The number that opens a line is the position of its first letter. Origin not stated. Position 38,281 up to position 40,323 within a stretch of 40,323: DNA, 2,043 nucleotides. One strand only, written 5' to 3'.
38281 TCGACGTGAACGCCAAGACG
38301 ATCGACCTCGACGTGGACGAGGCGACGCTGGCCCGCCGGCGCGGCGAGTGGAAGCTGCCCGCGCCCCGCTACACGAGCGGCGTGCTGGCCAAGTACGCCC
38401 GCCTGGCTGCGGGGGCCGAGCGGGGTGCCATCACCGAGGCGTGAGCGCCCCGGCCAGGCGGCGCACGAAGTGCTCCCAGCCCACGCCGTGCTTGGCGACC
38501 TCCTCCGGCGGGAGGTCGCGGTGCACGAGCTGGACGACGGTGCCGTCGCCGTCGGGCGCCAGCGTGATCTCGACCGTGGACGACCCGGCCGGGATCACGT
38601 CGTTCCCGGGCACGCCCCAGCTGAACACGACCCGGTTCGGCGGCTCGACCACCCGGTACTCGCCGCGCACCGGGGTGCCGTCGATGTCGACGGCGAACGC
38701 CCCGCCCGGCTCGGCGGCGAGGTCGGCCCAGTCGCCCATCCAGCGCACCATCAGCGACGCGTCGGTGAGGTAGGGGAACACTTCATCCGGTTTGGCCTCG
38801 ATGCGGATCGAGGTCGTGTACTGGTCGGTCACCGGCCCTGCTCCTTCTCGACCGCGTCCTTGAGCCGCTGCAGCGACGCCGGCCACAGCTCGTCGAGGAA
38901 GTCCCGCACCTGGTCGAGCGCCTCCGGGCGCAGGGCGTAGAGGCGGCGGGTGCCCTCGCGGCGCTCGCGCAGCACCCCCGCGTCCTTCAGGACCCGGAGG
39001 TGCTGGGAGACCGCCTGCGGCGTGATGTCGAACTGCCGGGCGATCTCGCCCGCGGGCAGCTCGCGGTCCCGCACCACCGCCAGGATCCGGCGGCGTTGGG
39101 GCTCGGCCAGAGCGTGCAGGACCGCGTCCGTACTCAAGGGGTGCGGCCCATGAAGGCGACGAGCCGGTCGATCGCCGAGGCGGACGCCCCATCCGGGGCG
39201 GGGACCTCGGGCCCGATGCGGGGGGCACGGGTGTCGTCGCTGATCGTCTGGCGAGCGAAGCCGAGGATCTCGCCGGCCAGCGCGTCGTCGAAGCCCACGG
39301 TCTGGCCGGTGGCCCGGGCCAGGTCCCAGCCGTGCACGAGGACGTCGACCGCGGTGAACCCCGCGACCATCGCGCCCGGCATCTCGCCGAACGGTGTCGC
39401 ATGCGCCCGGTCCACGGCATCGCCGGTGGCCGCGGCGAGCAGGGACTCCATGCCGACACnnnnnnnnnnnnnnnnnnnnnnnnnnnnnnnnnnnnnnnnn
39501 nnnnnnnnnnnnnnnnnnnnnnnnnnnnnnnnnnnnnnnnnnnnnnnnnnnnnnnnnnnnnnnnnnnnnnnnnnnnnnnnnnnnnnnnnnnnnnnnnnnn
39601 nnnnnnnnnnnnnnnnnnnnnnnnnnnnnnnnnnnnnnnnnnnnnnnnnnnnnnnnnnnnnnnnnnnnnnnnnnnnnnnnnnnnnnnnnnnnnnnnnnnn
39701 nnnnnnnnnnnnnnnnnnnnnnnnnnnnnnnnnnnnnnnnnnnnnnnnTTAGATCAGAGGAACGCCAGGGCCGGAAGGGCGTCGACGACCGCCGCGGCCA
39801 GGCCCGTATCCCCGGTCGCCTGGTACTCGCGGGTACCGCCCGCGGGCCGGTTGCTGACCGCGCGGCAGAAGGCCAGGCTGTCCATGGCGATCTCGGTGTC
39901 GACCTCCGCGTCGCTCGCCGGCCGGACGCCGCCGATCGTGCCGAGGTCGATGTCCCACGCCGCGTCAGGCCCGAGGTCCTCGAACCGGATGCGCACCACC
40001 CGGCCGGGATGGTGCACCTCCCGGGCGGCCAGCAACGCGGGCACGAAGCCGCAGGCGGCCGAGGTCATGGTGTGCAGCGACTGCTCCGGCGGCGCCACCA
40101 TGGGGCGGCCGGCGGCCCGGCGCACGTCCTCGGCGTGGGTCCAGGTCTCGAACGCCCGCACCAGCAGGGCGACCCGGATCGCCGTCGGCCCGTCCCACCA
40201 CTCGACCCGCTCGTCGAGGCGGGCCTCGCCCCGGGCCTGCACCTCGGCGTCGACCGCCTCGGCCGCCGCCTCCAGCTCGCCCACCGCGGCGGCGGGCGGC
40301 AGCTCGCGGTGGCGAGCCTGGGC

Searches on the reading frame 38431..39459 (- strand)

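Call 24: search_protein_families(library=pfam, max_evalue=1, proteins=[window:38431-39459:-])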
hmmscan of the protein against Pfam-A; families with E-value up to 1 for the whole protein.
window:38431-39459:- (342 aa): 3 families
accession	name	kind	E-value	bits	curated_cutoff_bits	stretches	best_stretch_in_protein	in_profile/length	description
PF08327.17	AHSA1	-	1.9e-20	73.8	22.1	1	222-339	2-124/125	Activator of Hsp90 ATPase homolog 1-like protein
PF10604.15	Polyketide_cyc2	-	2.4e-11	44.5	27.4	1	214-311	4-104/142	Polyketide cyclase / dehydrase and lipid transport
PF19408.5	PKD_6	-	0.14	12.9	25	1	268-310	23-65/82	PKD-like domain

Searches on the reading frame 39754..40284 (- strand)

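Call 20: search_protein_families(library=pfam, proteins=[window:39754-40284:-])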
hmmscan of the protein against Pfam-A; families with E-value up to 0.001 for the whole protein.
window:39754-40284:- (176 aa): 0 families

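Call 24: search_protein_families(library=pfam, max_evalue=1, proteins=[window:39754-40284:-])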
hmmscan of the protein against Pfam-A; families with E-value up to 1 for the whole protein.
window:39754-40284:- (176 aa): 1 family
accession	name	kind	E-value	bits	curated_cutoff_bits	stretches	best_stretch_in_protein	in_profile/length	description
PF02036.22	SCP2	-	0.06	14.1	21.3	1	94-168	21-98/101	SCP-2 sterol transfer family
